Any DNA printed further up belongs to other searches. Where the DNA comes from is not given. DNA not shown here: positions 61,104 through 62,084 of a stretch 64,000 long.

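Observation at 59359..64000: Non-cellulosomal cohesin-dockerin surface assembly system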

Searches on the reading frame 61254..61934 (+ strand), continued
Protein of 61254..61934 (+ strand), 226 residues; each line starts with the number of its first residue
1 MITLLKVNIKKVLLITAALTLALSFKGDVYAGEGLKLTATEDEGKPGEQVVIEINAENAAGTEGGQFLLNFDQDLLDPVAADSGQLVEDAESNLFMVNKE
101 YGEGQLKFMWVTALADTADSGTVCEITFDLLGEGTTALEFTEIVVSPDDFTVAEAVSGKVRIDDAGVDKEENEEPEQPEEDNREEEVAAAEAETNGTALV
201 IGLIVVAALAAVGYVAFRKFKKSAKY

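Call 94: find_related_loci(query=A6, collection=metagenome_contigs, flank=6000)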
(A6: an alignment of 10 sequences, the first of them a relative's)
Query A6 (75 aa) in metagenome_contigs; peptide patterns used: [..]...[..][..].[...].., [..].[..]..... (x = any residue, [..] = any of these).
600 stretches matched a pattern (row limit reached: there are more); 151 encode a relative of the query (tblastn E <= 1e-3); the best 80 are kept; 80 distinct loci.
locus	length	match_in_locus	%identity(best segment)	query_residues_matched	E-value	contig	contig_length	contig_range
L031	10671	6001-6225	100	1-75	6e-45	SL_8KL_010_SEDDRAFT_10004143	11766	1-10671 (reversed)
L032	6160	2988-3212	100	1-75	6e-45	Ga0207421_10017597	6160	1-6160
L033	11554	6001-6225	81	1-75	8e-36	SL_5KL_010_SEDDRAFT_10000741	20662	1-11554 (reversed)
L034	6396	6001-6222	70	2-75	1e-29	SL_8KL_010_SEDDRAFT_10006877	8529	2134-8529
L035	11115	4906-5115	71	2-71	1e-28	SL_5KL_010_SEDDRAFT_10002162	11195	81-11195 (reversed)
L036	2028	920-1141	84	2-75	5e-27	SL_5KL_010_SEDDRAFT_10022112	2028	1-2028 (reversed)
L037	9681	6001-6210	63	3-72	2e-26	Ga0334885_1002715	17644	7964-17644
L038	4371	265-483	58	2-74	2e-24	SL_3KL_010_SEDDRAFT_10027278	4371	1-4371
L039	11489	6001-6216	63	3-75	2e-24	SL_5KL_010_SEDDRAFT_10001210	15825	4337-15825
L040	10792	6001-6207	58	3-71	3e-24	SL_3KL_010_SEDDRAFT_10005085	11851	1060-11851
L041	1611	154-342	67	8-70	7e-24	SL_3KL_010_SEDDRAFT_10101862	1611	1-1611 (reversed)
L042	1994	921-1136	71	2-73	2e-23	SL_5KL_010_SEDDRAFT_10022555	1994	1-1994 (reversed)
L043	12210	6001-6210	60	3-72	5e-23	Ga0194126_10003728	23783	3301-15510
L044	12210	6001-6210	60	3-72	5e-23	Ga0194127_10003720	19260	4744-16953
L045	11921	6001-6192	59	7-70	8e-23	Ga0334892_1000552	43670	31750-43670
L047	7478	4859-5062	63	1-70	2e-22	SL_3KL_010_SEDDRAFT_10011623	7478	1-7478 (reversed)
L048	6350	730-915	63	9-70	2e-22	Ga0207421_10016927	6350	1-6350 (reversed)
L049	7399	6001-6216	57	2-71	1e-21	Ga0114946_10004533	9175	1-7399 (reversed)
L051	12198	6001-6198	57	9-75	4e-20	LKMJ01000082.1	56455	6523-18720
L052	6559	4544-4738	60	9-73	1e-19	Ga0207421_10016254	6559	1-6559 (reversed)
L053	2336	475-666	55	7-70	6e-19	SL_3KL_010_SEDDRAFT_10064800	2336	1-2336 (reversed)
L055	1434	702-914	55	2-71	4e-18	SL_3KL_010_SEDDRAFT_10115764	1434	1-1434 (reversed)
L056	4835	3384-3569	58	4-69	3e-17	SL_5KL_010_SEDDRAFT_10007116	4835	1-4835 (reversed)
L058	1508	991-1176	65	9-70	1e-14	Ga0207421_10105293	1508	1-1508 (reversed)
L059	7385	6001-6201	58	5-70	5e-14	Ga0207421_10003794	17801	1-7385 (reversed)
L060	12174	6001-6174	52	9-68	2e-12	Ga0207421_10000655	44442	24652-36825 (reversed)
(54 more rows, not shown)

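Call 96: search_protein_families(library=pfam, proteins=[L039:5875-6435:+, L045:4510-6192:+, L047:4748-5869:+, L048:595-1782:+, L051:5872-6417:+, L052:260-1564:+, L052:1937-4747:+, L053:337-1716:+, L055:171-1262:+, L056:3264-4691:+], max_evalue=0.001)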
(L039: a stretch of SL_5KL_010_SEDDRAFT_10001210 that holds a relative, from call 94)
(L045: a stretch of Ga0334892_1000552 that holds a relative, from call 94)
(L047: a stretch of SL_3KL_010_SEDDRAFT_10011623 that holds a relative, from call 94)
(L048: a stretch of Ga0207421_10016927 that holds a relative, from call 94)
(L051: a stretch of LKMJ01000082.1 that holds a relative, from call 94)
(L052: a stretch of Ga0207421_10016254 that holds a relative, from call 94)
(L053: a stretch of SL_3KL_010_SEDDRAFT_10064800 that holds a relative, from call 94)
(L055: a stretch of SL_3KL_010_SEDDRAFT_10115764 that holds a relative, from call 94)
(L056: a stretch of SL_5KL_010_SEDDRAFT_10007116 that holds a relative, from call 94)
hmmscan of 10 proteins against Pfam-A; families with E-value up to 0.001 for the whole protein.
L039:5875-6435:+ (187 aa): 1 family
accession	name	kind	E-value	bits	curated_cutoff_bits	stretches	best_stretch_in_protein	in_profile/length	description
PF00404.24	Dockerin_1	-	4e-12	46.6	22.9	1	48-102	1-55/57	Dockerin type I domain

L045:4510-6192:+ (561 aa): 4 families
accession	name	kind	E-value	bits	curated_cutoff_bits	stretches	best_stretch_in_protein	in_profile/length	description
PF02368.24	Big_2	-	5.4e-12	45.9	22.8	1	409-482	6-79/79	Bacterial Ig-like domain (group 2)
PF00404.24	Dockerin_1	-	1.4e-09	38.5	22.9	1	500-552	2-54/57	Dockerin type I domain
PF13365.12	Trypsin_2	-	1.5e-08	35.9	27.6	1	200-354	1-136/144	Trypsin-like peptidase domain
PF00036.39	EF-hand_1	-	0.00081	19.2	25.4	0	496-519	5-28/29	EF hand domain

L047:4748-5869:+ (374 aa): 3 families
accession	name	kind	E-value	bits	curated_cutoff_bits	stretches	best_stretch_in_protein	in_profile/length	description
PF00404.24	Dockerin_1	-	1.7e-11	44.5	22.9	1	43-96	1-54/57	Dockerin type I domain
PF08239.17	SH3_3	-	2e-10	41.1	27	1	129-185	2-54/54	Bacterial SH3 domain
PF06347.19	SH3_4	-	0.00028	21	24.1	1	131-164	6-39/56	Bacterial SH3 domain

L048:595-1782:+ (396 aa): 2 families
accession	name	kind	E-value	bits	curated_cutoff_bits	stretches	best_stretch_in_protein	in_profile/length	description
PF00404.24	Dockerin_1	-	2.5e-14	53.7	22.9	1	45-99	1-55/57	Dockerin type I domain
PF07532.17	Big_4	-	2.3e-05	24.3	22.1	1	117-175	2-55/59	Bacterial Ig-like domain (group 4)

L051:5872-6417:+ (182 aa): 1 family
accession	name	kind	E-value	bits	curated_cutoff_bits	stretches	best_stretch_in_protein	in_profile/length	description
PF00404.24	Dockerin_1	-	1.3e-11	44.9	22.9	1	43-96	1-54/57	Dockerin type I domain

L052:260-1564:+ (435 aa): 2 families
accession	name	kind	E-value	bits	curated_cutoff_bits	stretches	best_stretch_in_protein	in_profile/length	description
PF17936.7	Big_6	-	3.6e-08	34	27.6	0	352-429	4-72/83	Bacterial Ig domain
PF00404.24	Dockerin_1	-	2.7e-05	24.7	22.9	1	47-97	4-54/57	Dockerin type I domain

L052:1937-4747:+ (937 aa): 4 families
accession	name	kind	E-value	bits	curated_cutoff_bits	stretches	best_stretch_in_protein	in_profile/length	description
PF18560.7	Lectin_like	-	2.5e-44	151.7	27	1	324-483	1-156/156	Lectin like domain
PF00112.29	Peptidase_C1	-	2e-30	106.9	20.7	1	103-299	1-203/220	Papain family cysteine protease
PF18998.6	Flg_new_2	-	6.4e-16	58.5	23.6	1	675-743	2-72/73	Divergent InlB B-repeat domain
PF00404.24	Dockerin_1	-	1.5e-08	35.1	22.9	1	869-922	1-54/57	Dockerin type I domain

L053:337-1716:+ (460 aa): 5 families
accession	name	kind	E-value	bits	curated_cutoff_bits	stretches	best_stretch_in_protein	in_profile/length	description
PF00753.33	Lactamase_B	-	3.1e-23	83.2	22.7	1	126-320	2-195/196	Metallo-beta-lactamase superfamily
PF12836.13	HHH_3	-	1e-13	51.6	27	1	400-453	5-62/65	Helix-hairpin-helix motif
PF00404.24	Dockerin_1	-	1e-12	48.5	22.9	1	48-102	1-55/57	Dockerin type I domain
PF12706.13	Lactamase_B_2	-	2.2e-06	27.9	27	1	141-273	2-145/200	Beta-lactamase superfamily domain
PF00633.29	HHH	-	4.1e-05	23.7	24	0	402-427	4-29/30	Helix-hairpin-helix motif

L055:171-1262:+ (364 aa): 3 families
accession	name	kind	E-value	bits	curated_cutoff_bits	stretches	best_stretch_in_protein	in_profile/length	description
PF18998.6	Flg_new_2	-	6.1e-09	36.2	23.6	1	106-144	3-41/73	Divergent InlB B-repeat domain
PF00404.24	Dockerin_1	-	3.3e-08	34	22.9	1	185-238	1-54/57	Dockerin type I domain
PF14343.11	PrcB_C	-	4.6e-08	33.6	24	1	289-343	1-56/56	PrcB C-terminal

L056:3264-4691:+ (476 aa): 2 families
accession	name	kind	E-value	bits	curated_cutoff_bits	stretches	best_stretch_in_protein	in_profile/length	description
PF00079.25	Serpin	-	3e-118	395.7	27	1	106-473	1-370/370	Serpin (serine protease inhibitor)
PF00404.24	Dockerin_1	-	7.4e-13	48.9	22.9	1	40-94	1-55/57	Dockerin type I domain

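Call 97: search_protein_families(library=pfam, proteins=[L058:1-1176:+, L059:4507-6201:+, L060:5038-6180:+, L033:8638-10320:+, L035:4795-7827:+, L035:8026-9366:+, L040:5881-9687:+, L043:3281-5686:+, L043:5749-8418:+, L049:3020-5677:+], max_evalue=0.001)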
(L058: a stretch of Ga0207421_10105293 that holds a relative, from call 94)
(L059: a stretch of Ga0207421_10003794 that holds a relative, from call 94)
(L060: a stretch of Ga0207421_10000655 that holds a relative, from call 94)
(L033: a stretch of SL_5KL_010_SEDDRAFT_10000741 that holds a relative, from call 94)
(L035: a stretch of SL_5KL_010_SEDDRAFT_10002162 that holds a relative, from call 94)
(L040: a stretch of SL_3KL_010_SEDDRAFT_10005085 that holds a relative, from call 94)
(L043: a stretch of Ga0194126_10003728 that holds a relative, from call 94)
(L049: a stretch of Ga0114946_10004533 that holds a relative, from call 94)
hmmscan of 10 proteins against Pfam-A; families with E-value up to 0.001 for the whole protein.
L058:1-1176:+ (392 aa): 4 families
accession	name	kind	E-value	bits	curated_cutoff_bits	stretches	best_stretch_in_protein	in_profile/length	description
PF13365.12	Trypsin_2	-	1e-10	43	27.6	1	24-177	1-135/144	Trypsin-like peptidase domain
PF02368.24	Big_2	-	1.1e-09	38.5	22.8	1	242-313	2-73/79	Bacterial Ig-like domain (group 2)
PF00404.24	Dockerin_1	-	6.1e-08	33.2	22.9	1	330-383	1-54/57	Dockerin type I domain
PF00089.32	Trypsin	-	1.8e-05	25.1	20.6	1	25-194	28-197/220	Trypsin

L059:4507-6201:+ (565 aa): 3 families
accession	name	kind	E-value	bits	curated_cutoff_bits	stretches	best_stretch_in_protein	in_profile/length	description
PF02368.24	Big_2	-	2.1e-09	37.6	22.8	1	419-492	6-79/79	Bacterial Ig-like domain (group 2)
PF00404.24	Dockerin_1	-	4e-09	37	22.9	1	503-556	1-54/57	Dockerin type I domain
PF13365.12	Trypsin_2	-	2.4e-06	28.8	27.6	1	194-347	1-135/144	Trypsin-like peptidase domain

L060:5038-6180:+ (381 aa): 2 families
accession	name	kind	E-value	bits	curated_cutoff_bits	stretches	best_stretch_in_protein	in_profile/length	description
PF05257.22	CHAP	-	8.4e-15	55.5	26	1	60-142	9-79/81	CHAP domain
PF00404.24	Dockerin_1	-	7.1e-10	39.4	22.9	1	321-375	1-55/57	Dockerin type I domain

L033:8638-10320:+ (561 aa): 3 families
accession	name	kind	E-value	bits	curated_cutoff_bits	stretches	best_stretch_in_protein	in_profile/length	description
PF00404.24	Dockerin_1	-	6.7e-14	52.3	22.9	1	48-102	1-55/57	Dockerin type I domain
PF07532.17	Big_4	-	1.2e-08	34.8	22.1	1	120-178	2-55/59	Bacterial Ig-like domain (group 4)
PF17802.7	SpaA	-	1.9e-05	25.2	23.1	1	225-270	12-57/91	Prealbumin-like fold domain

L035:4795-7827:+ (1011 aa): 1 family
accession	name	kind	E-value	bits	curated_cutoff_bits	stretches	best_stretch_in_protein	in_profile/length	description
PF00404.24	Dockerin_1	-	1.8e-13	50.9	22.9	1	44-98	1-55/57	Dockerin type I domain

L035:8026-9366:+ (447 aa): 2 families
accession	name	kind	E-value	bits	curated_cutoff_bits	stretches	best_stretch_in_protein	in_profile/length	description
PF00404.24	Dockerin_1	-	1.1e-07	32.3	22.9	1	58-110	5-57/57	Dockerin type I domain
PF17936.7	Big_6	-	2.2e-07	31.4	27.6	0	365-440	6-72/83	Bacterial Ig domain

L040:5881-9687:+ (1269 aa): 3 families
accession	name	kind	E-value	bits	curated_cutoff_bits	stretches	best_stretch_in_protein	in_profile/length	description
PF18998.6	Flg_new_2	-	8.7e-19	67.7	23.6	1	1064-1134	3-69/73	Divergent InlB B-repeat domain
PF00404.24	Dockerin_1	-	1e-11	45.3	22.9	1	46-100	1-55/57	Dockerin type I domain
PF07532.17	Big_4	-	1.3e-05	25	22.1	1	122-178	5-56/59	Bacterial Ig-like domain (group 4)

L043:3281-5686:+ (802 aa): 4 families
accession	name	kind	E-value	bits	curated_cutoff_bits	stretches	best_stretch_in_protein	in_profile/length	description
PF00404.24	Dockerin_1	-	1.6e-14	54.3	22.9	1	48-104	1-56/57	Dockerin type I domain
PF00041.27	fn3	-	7.9e-12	45.7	25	1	318-392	9-80/84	Fibronectin type III domain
PF16383.10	DUF4992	-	2.5e-09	37.5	29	0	207-253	43-89/183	Domain of unknown function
PF25788.1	Ig_Rha78A_N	-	5.8e-08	33.4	27.4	0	336-395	36-99/105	Rha78A-like, N-terminal immunoglobulin domain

L043:5749-8418:+ (890 aa): 2 families
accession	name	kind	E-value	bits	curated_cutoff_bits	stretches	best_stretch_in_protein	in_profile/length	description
PF00404.24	Dockerin_1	-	6.6e-08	33.1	22.9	1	90-144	1-55/57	Dockerin type I domain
PF13205.12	Big_5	-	5.4e-05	24.3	23.6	0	578-672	12-98/105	Bacterial Ig-like domain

L049:3020-5677:+ (886 aa): 2 families
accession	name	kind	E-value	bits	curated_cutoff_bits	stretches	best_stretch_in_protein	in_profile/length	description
PF02469.27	Fasciclin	-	8.5e-32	110.4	22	1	153-277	2-123/123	Fasciclin domain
PF00404.24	Dockerin_1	-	3.4e-13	50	22.9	1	75-130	1-54/57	Dockerin type I domain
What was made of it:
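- Many other ligands would compete for the same sockets (calls 96, 97).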

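Call 99: search_solved_structures(query=L052:1937-4747:+, max_evalue=0.00001)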
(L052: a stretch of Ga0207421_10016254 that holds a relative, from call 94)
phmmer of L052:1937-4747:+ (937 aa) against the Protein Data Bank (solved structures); distinct sequences matched with E-value up to 0.00001: 139 (the best 60 are shown).
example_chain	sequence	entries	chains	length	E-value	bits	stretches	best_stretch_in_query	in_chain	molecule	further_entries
4ci7_A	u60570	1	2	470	1.6e-33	119.5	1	106-481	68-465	CELL SURFACE PROTEIN (PUTATIVE CELL SURFACE-ASSOCIATED CYSTEINE PROTEASE)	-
4d59_A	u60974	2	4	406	2.5e-33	118.8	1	107-481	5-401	CELL SURFACE PROTEIN (PUTATIVE CELL SURFACE-ASSOCIATED CYSTEINE PROTEASE)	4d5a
6u7d_A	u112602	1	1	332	3.6e-18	68.6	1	99-298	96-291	FBSB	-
6yce_A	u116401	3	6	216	7.1e-18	67.7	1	102-298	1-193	FBSB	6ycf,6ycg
5a24_A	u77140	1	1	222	5.2e-17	64.8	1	104-299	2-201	DIONAIN-1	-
2f7d_A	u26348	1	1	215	1.7e-16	63.1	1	104-305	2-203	Cathepsin K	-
3h7d_A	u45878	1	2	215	2.4e-16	62.6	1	104-305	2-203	Cathepsin K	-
9g6a_A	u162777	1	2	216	4e-16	61.9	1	102-305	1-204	Cathepsin K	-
1u9v_A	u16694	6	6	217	6.3e-16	61.2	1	104-305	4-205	Cathepsin K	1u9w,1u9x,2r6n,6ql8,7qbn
6qlm_A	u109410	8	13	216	6.8e-16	61.1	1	104-305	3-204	Cathepsin K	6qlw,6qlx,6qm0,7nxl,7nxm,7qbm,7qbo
1atk_A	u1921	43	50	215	8.6e-16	60.8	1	104-305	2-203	CATHEPSIN K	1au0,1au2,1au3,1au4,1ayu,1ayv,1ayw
3hwn_A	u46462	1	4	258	1.1e-15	60.5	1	100-298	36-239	Cathepsin L1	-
1snk_A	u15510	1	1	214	1.3e-15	60.1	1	104-305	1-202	Cathepsin K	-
5jt8_A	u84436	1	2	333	1.7e-15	59.7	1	95-299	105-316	Blo t 1 allergen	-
1by8_A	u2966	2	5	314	1.9e-15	59.6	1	103-305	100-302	PROTEIN (PROCATHEPSIN K)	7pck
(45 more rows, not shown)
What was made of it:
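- Closest known: Clostridioides difficile CWB2 cell-wall-protein family. Same: A Cwp84-like protease carrying this dockerin type exists (calls 96, 99).
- A Cwp84-like protease carries this dockerin type (calls 96, 99).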
